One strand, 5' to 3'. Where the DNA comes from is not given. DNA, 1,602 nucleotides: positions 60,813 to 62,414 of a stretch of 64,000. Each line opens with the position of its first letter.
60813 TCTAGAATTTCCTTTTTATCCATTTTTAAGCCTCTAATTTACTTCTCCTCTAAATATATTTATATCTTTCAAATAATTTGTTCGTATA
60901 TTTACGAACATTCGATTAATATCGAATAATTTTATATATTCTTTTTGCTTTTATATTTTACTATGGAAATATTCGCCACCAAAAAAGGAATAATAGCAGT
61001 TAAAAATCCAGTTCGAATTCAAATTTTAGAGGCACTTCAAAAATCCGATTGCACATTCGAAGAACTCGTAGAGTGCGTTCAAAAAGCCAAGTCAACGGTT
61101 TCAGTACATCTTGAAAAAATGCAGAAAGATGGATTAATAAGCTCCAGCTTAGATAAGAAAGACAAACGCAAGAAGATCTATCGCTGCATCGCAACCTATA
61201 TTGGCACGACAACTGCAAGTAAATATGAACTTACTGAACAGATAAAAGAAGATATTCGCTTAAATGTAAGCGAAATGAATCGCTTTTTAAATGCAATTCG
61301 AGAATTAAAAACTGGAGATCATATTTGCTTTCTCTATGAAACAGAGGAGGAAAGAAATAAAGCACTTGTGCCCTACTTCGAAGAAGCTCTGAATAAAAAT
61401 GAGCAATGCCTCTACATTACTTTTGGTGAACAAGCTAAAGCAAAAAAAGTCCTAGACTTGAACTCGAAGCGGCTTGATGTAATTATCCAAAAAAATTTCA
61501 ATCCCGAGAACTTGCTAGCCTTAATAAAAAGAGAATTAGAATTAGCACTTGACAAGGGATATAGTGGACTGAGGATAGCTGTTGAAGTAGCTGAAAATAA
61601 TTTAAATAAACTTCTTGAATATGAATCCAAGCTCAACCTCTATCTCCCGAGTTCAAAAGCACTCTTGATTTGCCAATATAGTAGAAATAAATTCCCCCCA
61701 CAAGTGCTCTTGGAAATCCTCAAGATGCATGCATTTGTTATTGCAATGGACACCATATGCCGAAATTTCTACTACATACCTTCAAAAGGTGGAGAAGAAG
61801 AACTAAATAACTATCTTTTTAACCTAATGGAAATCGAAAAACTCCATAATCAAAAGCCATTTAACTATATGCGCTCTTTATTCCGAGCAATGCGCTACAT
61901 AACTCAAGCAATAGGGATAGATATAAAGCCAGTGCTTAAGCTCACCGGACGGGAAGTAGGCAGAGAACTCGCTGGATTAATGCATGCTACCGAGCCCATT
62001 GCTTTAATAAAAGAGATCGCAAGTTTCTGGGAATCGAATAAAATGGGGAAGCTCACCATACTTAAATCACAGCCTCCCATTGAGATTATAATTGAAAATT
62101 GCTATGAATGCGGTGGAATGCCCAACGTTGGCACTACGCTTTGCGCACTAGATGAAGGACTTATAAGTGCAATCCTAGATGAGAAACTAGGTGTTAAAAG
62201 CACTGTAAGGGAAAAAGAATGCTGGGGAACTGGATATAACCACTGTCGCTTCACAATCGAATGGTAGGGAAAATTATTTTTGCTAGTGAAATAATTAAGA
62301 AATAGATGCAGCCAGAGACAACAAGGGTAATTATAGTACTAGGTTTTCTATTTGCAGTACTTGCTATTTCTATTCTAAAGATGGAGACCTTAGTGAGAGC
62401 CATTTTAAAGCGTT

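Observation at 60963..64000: HTH-MEDS-V4R regulator upstream of a membrane Hdr-like (cytochrome-b-like plus HdrD-like) pair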

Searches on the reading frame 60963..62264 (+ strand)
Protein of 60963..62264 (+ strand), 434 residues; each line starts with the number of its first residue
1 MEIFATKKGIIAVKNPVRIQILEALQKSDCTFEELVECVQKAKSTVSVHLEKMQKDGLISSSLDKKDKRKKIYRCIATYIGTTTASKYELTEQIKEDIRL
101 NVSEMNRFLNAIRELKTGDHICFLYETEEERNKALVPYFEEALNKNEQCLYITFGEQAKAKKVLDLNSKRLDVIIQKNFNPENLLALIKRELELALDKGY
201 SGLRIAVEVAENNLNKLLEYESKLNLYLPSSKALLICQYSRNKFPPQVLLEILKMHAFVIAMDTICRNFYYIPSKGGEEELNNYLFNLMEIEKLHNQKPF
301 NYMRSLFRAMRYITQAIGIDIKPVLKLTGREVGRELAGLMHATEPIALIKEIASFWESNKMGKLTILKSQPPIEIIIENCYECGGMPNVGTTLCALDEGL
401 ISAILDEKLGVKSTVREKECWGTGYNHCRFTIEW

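Call 5: search_protein_families(library=pfam, proteins=[window:60963-62264:+], max_evalue=1)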
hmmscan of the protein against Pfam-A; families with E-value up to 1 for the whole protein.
window:60963-62264:+ (434 aa): 19 families
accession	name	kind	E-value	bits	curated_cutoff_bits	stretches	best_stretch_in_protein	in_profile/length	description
PF14417.12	MEDS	-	7.3e-28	97.9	29.8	1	119-256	1-160/161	MEDS: MEthanogen/methylotroph, DcmR Sensory domain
PF02830.23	V4R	-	5.1e-15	55.7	31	1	374-433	2-61/62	V4R domain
PF01022.26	HTH_5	-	1.1e-11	44.8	22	1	15-61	1-47/47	Bacterial regulatory protein, arsR family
PF12802.13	MarR_2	-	5.5e-07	30.1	27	1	16-69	5-60/61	MarR family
PF12840.13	HTH_20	-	6.4e-06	26.5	27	1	15-59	3-48/51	Helix-turn-helix domain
PF13412.12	HTH_24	-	6.5e-05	22.9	21.9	1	16-59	3-47/48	Winged helix-turn-helix DNA-binding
PF01047.28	MarR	-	7.1e-05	23.1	24.6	1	26-70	14-58/59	MarR family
PF13601.12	HTH_34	-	0.00031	21.3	27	1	17-73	1-58/80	Winged helix DNA-binding domain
PF25213.1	HVO_A0261_N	-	0.0079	16.5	35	1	15-62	10-57/86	HVO_A0261 N-terminal domain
PF13463.12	HTH_27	-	0.01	16.5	22.2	1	18-74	5-63/68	Winged helix DNA-binding domain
PF12436.14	USP7_ICP0_bdg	-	0.011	15.6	27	1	58-169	80-168/241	ICP0-binding domain of Ubiquitin-specific protease 7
PF25600.1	TRIM_CC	-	0.021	15.1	30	0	22-56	23-57/142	TRIM protein coiled-coil region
PF24038.1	DUF7347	-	0.027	15.1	27.6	1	13-54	8-53/77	Domain of unknown function (DUF7347)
PF17778.7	BLACT_WH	-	0.043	14.3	22.8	1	42-62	21-41/46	Beta-lactamase associated winged helix domain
PF25212.1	HVO_A0114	-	0.059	13.6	27.6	1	15-71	21-76/84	HVO_A0114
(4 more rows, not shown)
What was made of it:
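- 60963..62267 (+): MsvR-family regulator with an internal MEDS insertion, 434 aa. Pfam (call 5).
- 61005..61145 (+): ArsR-type winged HTH, residues 15-61. PF01022 E 1.1e-11 (call 5).
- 61278..61847 (+): Inserted block of about 190 aa, residues 106-295, absent from canonical MsvR. The MEDS domain is residues 119-256 (bases 61317-61730), followed by a helical linker. PF14417 E 7.3e-28 (call 5).
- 62082..62261 (+): V4R domain, residues 374-433, with Cys380, 383, 394, 420 and 428. PF02830 E 5.1e-15 (call 5).
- On MsvR: PF01022 E 1.1e-11, residues 15-61 (call 5).
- On MEDS (PF14417): 97.9 bits against 29.8, profile 1-160 of 161 (call 5).
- Checked: Regulator, ATG 60963 to stop 62267, 434 aa (call 5):
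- Pfam HTH_5, MEDS and V4R all match (call 5).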

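Call 6: search_protein_families(library=ncbifam, proteins=[window:60963-62264:+], max_evalue=1)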
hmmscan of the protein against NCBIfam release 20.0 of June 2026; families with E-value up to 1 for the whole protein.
window:60963-62264:+ (434 aa): 17 families
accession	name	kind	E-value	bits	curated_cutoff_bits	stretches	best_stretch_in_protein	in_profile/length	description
NF053755.1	MsvR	equivalog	3.9e-70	236.2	220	2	281-432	86-236/236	transcriptional factor MsvR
NF033788.1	HTH_metalloreg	subfamily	1.2e-09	37.9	55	1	12-62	7-58/77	metalloregulator ArsR/SmtB family transcription factor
NF041045.1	RsbA_anti_sig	subfamily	3.4e-08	33.1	210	1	120-265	3-154/303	anti-sigma factor RsbA family regulatory protein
NF033789.1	repress_SdpR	subfamily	6.4e-08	32.4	100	1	12-73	4-62/79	autorepressor SdpR family transcription factor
NF041413.1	ArsR_Rv2640c_fam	equivalog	3.7e-05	24.1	155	1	12-62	38-91/118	Rv2640c family ArsR-like transcriptional regulator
NF040939.2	trans_reg_lrs14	equivalog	0.0002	21.4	90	1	19-98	24-99/103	Lrs14 family HTH-type transcriptional regulator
NF053660.1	ORF80_fam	equivalog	0.00021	21.1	95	1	20-70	6-57/70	ORF80 family leucine zipper DNA-binding protein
TIGR04472.1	reg_rSAM_mob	hypoth_equivalog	0.00064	19.8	240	1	7-72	23-88/141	radical SAM mobile pair system MarR family transcriptional regulator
NF053606.1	Sta1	subfamily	0.0031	17.6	80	1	19-97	23-96/100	Sta1 family transcriptional regulator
TIGR01884.1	cas_HTH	subfamily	0.0061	16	60.2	1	18-71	144-197/202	CRISPR-associated CARF protein Csa3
NF047699.2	sulf_reg_SurR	exception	0.0098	15.6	250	1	14-73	9-71/221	sulfur metabolism transcriptional regulator SurR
NF008384.0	PRK11179.1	equivalog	0.014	15.2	227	1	20-89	13-82/153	transcriptional regulator AsnC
NF041395.1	TranRegLrpA1_Halo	equivalog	0.039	14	250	1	20-87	9-76/142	HTH-type transcriptional regulator LrpA1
NF047906.1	CdPbTransRegCmtR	equivalog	0.051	13.5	150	1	12-69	17-74/104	Cd(II)/Pb(II)-sensing metalloregulatory transcriptional regulator CmtR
NF045593.1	bilirub_TF_BilQ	equivalog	0.054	13.2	125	1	26-74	41-89/135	bilirubin utilization transcriptional regulator BilQ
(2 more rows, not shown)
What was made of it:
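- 60963..62267 (+): NCBIfam MsvR 236.2 bits against a 220 cutoff (call 6).
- On MsvR (NCBIfam NF053755): 236.2 bits against a 220 cutoff, E 3.9e-70, in two stretches (call 6).
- NCBIfam MsvR equivalog scores 236.2 bits against a 220 cutoff, in two stretches flanking the MEDS block (call 6).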

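Call 8: find_encoding_contigs(protein=window:60963-62264:+, flank=10000, max_places=6)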
Protein window:60963-62264:+ (434 aa): 1 contig read that carries it; 1 place shown.
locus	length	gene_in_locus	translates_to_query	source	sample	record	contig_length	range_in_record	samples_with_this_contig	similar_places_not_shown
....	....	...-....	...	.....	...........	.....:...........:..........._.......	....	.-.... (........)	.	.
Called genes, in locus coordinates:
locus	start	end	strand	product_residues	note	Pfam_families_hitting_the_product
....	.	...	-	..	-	?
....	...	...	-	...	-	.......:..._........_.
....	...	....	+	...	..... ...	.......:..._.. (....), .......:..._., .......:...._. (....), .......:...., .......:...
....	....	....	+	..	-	?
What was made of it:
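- Tried and rejected: The regulator look-up returned only a 2.3-kb contig (call 8), so the rest of hdrD had to be read from orthologues.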

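Call 9: find_homologous_proteins(query=window:60963-62264:+)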
Query window:60963-62264:+ (434 aa): 44 proteins with E <= 0.001 among 8000 candidates.
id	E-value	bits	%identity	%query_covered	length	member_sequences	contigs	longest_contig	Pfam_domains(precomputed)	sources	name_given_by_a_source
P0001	2.0e-286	967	100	100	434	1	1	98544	PF12840.14,PF01022.27,PF14417.13,PF02830.24,PF12802.14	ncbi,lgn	ncbi:MAG: MEDS domain-containing protein [Methanocellales archaeon]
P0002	5.8e-226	768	78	100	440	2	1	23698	PF12840.14,PF01022.27,PF14417.13,PF02830.24,PF12802.14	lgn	-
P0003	4.0e-206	703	73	100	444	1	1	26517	PF12840.14,PF13412.13,PF01022.27,PF14417.13,PF02830.24,PF12802.14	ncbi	-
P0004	4.5e-202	690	74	100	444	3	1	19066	PF12840.14,PF01022.27,PF14417.13,PF02830.24,PF12802.14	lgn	-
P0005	3.3e-107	377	72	31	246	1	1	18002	PF01022.27,PF02830.24,PF12802.14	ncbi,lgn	-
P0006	5.2e-106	373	70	32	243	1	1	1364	PF01022.27,PF02830.24,PF12802.14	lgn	-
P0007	1.3e-102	362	70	31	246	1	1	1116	PF01022.27,PF02830.24,PF12802.14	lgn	-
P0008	6.2e-70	254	56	32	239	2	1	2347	PF12840.14,PF01022.27,PF02830.24,PF12802.14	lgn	-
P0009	1.1e-58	217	46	31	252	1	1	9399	PF01047.29,PF12840.14,PF01022.27,PF02830.24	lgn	-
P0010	1.3e-58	217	49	31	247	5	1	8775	PF01022.27,PF02830.24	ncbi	ncbi:MAG: V4R domain-containing protein [Candidatus Hydrothermarchaeaceae archaeon]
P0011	2.9e-49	186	41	31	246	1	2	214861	PF01022.27,PF02830.24,PF12802.14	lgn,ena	-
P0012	1.1e-46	178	40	31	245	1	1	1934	PF01022.27,PF02830.24,PF12802.14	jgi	jgi:uncharacterized protein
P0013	1.1e-46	178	37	31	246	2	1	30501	PF01022.27,PF02830.24,PF12802.14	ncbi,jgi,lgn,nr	ncbi:MAG TPA: ArsR family transcriptional regulator [Candidatus Methanoperedenaceae archaeon]|nr:Ars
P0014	1.8e-46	177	39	31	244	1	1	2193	PF01022.27,PF02830.24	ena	-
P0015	4.1e-46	176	42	34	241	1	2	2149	PF01022.27,PF02830.24,PF12802.14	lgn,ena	-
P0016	1.9e-44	170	38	31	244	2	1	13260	PF01022.27,PF02830.24,PF12802.14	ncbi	-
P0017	7.8e-44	168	38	31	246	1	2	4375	PF01022.27,PF02830.24,PF12802.14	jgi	jgi:predicted hydrocarbon binding protein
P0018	1.6e-42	164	41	36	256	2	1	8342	PF01022.27,PF02830.24,PF14196.12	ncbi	ncbi:MAG: V4R domain-containing protein [Thermoplasmatota archaeon]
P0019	2.7e-42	163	40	31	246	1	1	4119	PF01022.27,PF02830.24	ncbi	-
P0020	1.0e-41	161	39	29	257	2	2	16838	PF01022.27,PF02830.24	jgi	jgi:predicted hydrocarbon binding protein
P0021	1.2e-41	161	40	31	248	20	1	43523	PF01022.27,PF02830.24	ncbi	-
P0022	1.3e-40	158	38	31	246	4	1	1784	PF01022.27,PF02830.24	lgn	-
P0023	8.0e-40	155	42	31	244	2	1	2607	PF01022.27,PF02830.24,PF14196.12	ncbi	-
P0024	3.4e-39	153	37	31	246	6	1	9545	PF01022.27,PF02830.24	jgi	jgi:predicted hydrocarbon binding protein/predicted transcriptional regulator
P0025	1.8e-38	151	35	39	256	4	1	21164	PF01022.27,PF02830.24,PF12802.14,PF14196.12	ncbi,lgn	-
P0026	1.8e-38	151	36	31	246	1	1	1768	PF01022.27,PF02830.24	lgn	-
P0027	1.4e-37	148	36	33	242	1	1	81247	PF12840.14,PF13412.13,PF21476.5,PF01022.27,PF02830.24,PF12802.14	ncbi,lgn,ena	-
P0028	4.3e-37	146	41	31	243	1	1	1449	PF01022.27,PF02830.24,PF12802.14,PF14196.12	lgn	-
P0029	9.6e-37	145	30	36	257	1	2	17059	PF01047.29,PF13412.13,PF01022.27,PF02830.24,PF12802.14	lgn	-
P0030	1.8e-36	144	30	36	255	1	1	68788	PF01047.29,PF13412.13,PF01022.27,PF02830.24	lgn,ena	-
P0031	2.4e-36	144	36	30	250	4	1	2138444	PF01022.27,PF02830.24,PF12802.14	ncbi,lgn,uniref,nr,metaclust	ncbi:transcriptional regulator, ArsR family [Methanosalsum zhilinae DSM 4017]|uniref:Transcriptional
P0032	4.3e-36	143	36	31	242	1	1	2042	PF12840.14,PF01022.27,PF02830.24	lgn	-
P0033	3.1e-35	140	28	38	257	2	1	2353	PF01047.29,PF13412.13,PF01022.27,PF02830.24,PF12802.14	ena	-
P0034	5.6e-35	139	30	36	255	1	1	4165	PF01047.29,PF01022.27,PF02830.24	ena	-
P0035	6.0e-35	139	30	32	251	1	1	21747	PF01047.29,PF01022.27,PF02830.24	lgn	-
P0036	8.4e-35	139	28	38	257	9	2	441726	PF01047.29,PF13412.13,PF01022.27,PF02830.24,PF12802.14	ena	-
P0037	5.1e-34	136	30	38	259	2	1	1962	PF01022.27,PF02830.24,PF12802.14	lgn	-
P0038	6.7e-34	136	28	38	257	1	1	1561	PF01047.29,PF13412.13,PF01022.27,PF02830.24,PF12802.14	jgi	jgi:predicted hydrocarbon binding protein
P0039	1.6e-31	128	31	36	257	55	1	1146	PF01022.27,PF02830.24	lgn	-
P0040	6.4e-28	116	27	30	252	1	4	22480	PF01022.27,PF02830.24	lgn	-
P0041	3.5e-24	104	33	44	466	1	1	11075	PF14417.13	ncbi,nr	ncbi:MAG: MEDS domain-containing protein, partial [Candidatus Helarchaeota archaeon]|nr:MEDS domain-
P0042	7.4e-24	103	33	43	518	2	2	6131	PF08447.19,PF13426.14,PF14417.13,PF08448.17,PF00989.32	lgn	-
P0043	2.2e-22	98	32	39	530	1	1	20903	PF14417.13,PF02518.32,PF00512.32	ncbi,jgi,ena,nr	ncbi:MAG TPA: MEDS domain-containing protein [Candidatus Thermoplasmatota archaeon]|nr:MEDS domain-c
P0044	1.3e-19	89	33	40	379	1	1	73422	PF14417.13,PF07730.20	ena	-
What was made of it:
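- Closest known: MsvR. Different: Only four 90%-identity clusters with this architecture were found in a word-indexed search of 5.8 billion clustered proteins (call 9).
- Closest known: MEDS-domain regulators. Different: They are found in PAS/HisKA-type archaeal proteins (call 9).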

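Call 10: find_encoding_contigs(protein=P0002, flank=10000, max_places=3)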
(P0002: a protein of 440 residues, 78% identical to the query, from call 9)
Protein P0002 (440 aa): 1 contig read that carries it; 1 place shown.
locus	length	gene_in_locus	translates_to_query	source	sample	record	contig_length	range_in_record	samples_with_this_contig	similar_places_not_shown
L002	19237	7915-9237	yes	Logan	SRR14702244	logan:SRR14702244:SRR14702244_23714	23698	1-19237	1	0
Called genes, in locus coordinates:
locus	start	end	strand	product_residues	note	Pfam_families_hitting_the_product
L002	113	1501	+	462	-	PF01435:Peptidase_M48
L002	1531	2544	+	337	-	PF04055:Radical_SAM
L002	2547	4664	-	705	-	PF03477:ATP-cone, PF00317:Ribonuc_red_lgN, PF02867:Ribonuc_red_lgC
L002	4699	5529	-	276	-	-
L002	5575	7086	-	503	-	PF00171:Aldedh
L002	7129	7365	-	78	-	PF01893:UPF0058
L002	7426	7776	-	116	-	PF01883:FeS_assembly_P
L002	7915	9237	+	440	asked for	PF12840:HTH_20 (weak), PF01022:HTH_5, PF12802:MarR_2 (weak), PF14417:MEDS, PF02830:V4R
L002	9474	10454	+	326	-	-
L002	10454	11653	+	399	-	PF13183:Fer4_8, PF13237:Fer4_10 (weak), PF02754:CCG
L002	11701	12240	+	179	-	PF00475:IGPD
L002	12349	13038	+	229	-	PF02596:DUF169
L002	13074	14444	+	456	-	PF00083:Sugar_tr (weak), PF07690:MFS_1, PF13347:MFS_2 (weak), PF07690:MFS_1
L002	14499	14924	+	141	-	PF01402:RHH_1, PF08753:NikR_C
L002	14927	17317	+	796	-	PF01136:Peptidase_U32, PF12392:DUF3656, PF01136:Peptidase_U32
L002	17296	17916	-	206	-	PF00081:Sod_Fe_N, PF02777:Sod_Fe_C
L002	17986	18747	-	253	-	PF13353:Fer4_12 (weak), PF04055:Radical_SAM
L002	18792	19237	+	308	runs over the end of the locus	-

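Call 11: find_encoding_contigs(protein=P0003, flank=10000, max_places=3)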
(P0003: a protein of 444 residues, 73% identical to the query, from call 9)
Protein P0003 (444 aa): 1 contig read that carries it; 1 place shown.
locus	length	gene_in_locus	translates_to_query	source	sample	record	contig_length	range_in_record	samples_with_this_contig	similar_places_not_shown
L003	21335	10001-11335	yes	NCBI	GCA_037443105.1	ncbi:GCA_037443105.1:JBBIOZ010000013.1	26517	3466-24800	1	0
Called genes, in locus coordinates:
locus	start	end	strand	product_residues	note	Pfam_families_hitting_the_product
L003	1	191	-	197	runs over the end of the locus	PF02475:TRM5-TYW2_MTfase (weak), PF06325:PrmA, PF01170:UPF0020 (weak), PF05175:MTS, PF13649:Methyltransf_25, PF13847:Methyltransf_31, PF08241:Methyltransf_11 (weak)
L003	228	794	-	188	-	PF00596:Aldolase_II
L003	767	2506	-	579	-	PF02730:AFOR_N, PF01314:AFOR_C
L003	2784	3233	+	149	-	-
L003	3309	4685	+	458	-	PF01435:Peptidase_M48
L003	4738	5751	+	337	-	PF04055:Radical_SAM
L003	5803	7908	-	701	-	PF03477:ATP-cone, PF00317:Ribonuc_red_lgN, PF02867:Ribonuc_red_lgC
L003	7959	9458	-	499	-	PF00171:Aldedh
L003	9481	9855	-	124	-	PF01883:FeS_assembly_P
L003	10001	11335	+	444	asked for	PF12840:HTH_20 (weak), PF13412:HTH_24 (weak), PF01022:HTH_5, PF12802:MarR_2 (weak), PF14417:MEDS, PF02830:V4R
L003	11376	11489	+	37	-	-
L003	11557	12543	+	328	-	-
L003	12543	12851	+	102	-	-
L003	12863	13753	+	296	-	PF02754:CCG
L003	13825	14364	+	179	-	PF00475:IGPD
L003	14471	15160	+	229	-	PF02596:DUF169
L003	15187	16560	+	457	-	PF07690:MFS_1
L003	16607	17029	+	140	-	PF01402:RHH_1, PF08753:NikR_C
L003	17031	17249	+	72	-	PF01136:Peptidase_U32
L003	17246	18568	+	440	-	PF01136:Peptidase_U32, PF12392:DUF3656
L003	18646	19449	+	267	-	PF01136:Peptidase_U32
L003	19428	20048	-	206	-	PF00081:Sod_Fe_N, PF02777:Sod_Fe_C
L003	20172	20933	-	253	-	PF04055:Radical_SAM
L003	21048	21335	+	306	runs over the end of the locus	-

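Call 12: find_encoding_contigs(protein=P0004, flank=10000, max_places=3)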
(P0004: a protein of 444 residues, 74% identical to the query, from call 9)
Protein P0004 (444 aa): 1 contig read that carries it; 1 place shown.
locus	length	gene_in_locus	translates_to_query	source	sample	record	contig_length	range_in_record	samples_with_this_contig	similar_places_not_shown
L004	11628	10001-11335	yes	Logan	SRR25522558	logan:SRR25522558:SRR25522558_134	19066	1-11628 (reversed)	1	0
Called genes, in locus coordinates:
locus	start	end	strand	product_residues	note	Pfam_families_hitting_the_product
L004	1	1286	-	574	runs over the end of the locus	PF02730:AFOR_N, PF01314:AFOR_C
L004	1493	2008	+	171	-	-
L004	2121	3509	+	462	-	PF01435:Peptidase_M48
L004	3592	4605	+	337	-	PF04055:Radical_SAM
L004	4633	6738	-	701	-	PF03477:ATP-cone, PF00317:Ribonuc_red_lgN, PF02867:Ribonuc_red_lgC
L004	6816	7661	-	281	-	-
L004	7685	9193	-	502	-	PF00171:Aldedh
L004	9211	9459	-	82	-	PF01893:UPF0058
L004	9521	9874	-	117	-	PF01883:FeS_assembly_P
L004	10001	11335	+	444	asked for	PF12840:HTH_20 (weak), PF01022:HTH_5, PF12802:MarR_2 (weak), PF14417:MEDS, PF02830:V4R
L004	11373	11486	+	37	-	-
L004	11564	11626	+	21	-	?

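Call 22: search_solved_structures(query=L002:10454-11650:+, max_evalue=0.001)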
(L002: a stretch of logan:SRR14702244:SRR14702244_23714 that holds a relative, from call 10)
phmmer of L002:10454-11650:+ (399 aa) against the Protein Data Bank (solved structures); distinct sequences matched with E-value up to 0.001: 6.
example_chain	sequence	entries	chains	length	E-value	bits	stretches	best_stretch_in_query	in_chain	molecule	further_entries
9ojn_A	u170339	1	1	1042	8.3e-37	130.2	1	82-391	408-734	Iron-sulfur-binding reductase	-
8rvv_B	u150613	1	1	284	9.9e-11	44.4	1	162-380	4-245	H(2):CoB-CoM heterodisulfide,ferredoxin reductase subunit B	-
8rvu_b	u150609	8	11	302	1.2e-10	44.1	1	163-380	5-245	H(2):CoB-CoM heterodisulfide,ferredoxin reductase subunit B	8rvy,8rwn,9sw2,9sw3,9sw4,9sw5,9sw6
5odc_B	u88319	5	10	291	1.2e-07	34.2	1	258-379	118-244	Heterodisulfide reductase, subunit B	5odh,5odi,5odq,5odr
9sfi_C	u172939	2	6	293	1.6e-07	33.8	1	162-380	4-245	H(2)/formate:CoB-CoM heterodisulfide,ferredoxin reductase subunit B2 | Heterodisulfide reductase subunit B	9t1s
7bkb_B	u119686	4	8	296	2.9e-07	33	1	259-383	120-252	CoB--CoM heterodisulfide reductase subunit B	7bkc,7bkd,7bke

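Call 25: search_protein_families(library=ncbifam, proteins=[L002:10454-11650:+], max_evalue=0.01)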
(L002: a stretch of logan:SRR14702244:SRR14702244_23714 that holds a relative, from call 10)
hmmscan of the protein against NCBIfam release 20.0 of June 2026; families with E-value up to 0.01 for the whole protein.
L002:10454-11650:+ (399 aa): 22 families
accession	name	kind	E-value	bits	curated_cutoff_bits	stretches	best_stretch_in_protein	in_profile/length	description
NF004898.0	PRK06259.1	equivalog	1.1e-78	265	385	1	12-396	126-487/488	fumarate reductase (CoM/CoB) subunit TfrB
NF045670.1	quin_L_LdhH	equivalog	2.3e-48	165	800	2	149-392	458-704/706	L-lactate dehydrogenase (quinone) large subunit LdhH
NF008369.0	PRK11168.1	equivalog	2.1e-32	112.5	278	2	156-377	164-384/401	anaerobic glycerol-3-phosphate dehydrogenase subunit C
NF045724.1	ferredox_TmcB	equivalog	4.3e-27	94.7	735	1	157-389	184-420/430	electron transfer complex ferredoxin TmcB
NF045663.1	diclust_near_Sec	equivalog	1.4e-24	86.2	530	1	22-379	306-624/759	pyridine nucleotide-disulfide oxidoreductase/dicluster-binding protein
TIGR03379.1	glycerol3P_GlpC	equivalog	1.2e-21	76.9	279.9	1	158-374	161-378/397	anaerobic glycerol-3-phosphate dehydrogenase subunit GlpC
NF045796.1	DsrK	equivalog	3.4e-20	72.1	400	1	17-374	47-417/453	sulfate reduction electron transfer complex DsrMKJOP subunit DsrK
TIGR03288.1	CoB_CoM_SS_B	equivalog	2.1e-17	63.3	345.15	2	258-380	117-244/290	CoB--CoM heterodisulfide reductase subunit B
NF008434.0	PRK11274.1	equivalog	1.7e-16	60.2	333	2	154-378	163-393/409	glycolate oxidase subunit GlcF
NF045711.1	sulf_resp_HmcF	equivalog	1.3e-14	53.8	750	1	253-371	303-423/457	sulfate respiration complex iron-sulfur protein HmcF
NF009226.0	PRK12576.1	equivalog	2.1e-08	33.9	344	1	13-175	147-287/317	succinate dehydrogenase/fumarate reductase iron-sulfur subunit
TIGR00273.1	TIGR00273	equivalog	1.1e-07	31.2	444.8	1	16-128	289-387/432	LutB/LldF family L-lactate oxidation iron-sulfur protein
TIGR00384.1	dhsB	subfamily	3.9e-06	26.5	88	1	14-103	134-215/222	succinate dehydrogenase and fumarate reductase iron-sulfur protein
TIGR03290.1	CoB_CoM_SS_C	equivalog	6.5e-06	26.2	160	1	67-136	29-97/144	CoB--CoM heterodisulfide reductase subunit C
NF009227.0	PRK12577.1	equivalog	7.4e-06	24.8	349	1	18-130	150-253/330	succinate dehydrogenase/fumarate reductase iron-sulfur subunit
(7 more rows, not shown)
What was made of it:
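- On DsrMK: 72.1 bits against a 400 cutoff (call 25).
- TfrB is the best NCBIfam hit, though below its cutoff (265 against 385 bits, call 25). The best NCBIfam hit is TfrB (call 25).
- Tried and rejected: DsrK, TfrB, GlpC, LdhH and TmcB identities for the Fe-S protein were rejected on curated cutoffs (call 25).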
